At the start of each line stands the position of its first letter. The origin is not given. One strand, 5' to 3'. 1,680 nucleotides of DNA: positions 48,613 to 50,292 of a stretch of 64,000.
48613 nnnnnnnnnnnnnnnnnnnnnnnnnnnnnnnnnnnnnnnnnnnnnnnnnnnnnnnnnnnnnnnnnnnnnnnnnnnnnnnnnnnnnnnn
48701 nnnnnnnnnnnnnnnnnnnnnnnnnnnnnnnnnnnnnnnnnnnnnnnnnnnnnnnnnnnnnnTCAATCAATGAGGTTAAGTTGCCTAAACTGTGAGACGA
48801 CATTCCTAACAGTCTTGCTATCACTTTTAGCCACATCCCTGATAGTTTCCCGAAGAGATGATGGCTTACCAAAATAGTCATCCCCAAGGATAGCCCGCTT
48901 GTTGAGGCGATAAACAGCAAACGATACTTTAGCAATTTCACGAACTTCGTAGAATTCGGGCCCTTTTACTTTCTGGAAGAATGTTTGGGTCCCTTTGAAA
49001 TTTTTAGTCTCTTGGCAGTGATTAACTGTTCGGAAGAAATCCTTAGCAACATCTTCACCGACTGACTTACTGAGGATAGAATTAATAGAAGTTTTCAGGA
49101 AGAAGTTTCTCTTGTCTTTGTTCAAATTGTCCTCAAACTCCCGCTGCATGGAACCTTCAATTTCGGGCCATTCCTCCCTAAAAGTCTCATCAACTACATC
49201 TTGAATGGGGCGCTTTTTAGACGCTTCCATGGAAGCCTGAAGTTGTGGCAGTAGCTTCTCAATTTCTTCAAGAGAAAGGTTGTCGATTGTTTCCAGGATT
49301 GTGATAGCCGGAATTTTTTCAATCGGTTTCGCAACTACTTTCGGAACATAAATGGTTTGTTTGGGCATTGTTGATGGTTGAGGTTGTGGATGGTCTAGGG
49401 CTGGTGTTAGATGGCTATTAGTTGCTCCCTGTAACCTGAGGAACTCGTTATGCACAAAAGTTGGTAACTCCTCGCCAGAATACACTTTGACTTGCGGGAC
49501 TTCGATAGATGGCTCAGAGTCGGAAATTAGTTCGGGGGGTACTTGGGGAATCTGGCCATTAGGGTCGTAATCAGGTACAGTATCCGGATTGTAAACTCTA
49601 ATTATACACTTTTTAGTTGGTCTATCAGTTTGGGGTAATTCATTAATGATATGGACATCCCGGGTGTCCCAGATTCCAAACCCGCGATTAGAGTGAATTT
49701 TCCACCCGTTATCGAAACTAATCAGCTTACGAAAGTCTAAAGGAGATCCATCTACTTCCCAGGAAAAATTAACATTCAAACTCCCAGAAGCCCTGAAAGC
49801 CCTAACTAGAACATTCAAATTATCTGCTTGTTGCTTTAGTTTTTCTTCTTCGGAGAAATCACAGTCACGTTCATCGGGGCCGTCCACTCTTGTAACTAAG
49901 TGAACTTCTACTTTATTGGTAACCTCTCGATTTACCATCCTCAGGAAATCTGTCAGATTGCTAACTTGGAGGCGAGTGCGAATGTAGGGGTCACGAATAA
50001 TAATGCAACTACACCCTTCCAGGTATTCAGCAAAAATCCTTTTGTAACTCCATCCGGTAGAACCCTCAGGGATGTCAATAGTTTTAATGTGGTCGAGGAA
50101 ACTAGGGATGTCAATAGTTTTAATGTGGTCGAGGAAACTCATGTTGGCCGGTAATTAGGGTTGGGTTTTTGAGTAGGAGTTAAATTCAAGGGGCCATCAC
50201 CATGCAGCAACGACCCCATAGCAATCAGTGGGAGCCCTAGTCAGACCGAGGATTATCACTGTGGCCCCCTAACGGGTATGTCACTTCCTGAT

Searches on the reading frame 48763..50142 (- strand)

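Call 9: search_protein_families(library=pfam, proteins=[window:48763-50142:-], max_evalue=0.001)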
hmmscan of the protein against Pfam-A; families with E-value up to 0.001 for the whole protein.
window:48763-50142:- (459 aa): 1 family
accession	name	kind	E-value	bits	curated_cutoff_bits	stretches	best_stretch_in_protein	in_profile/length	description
PF16565.11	MIT_C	-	1.2e-20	74.4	25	1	30-182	1-139/142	Phospholipase D-like domain at C-terminus of MIT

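Call 43: search_protein_families(library=padloc, proteins=[window:48763-50142:-], max_evalue=0.01)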
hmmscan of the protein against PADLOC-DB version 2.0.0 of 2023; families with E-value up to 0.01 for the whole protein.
window:48763-50142:- (459 aa): 1 family
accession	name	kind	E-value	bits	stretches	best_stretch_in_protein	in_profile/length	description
PDLC02508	BrxL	-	1.4e-22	77.8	1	20-181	538-690/698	BrxL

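Call 73: search_protein_families(library=ncbifam, proteins=[window:48763-50142:-], max_evalue=0.001)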
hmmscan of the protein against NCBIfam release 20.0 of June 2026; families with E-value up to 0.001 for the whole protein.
window:48763-50142:- (459 aa): 0 families

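Call 88: search_protein_families(library=phrogs, proteins=[window:48763-50142:-], max_evalue=0.00001)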
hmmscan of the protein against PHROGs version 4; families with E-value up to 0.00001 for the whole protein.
window:48763-50142:- (459 aa): 0 families
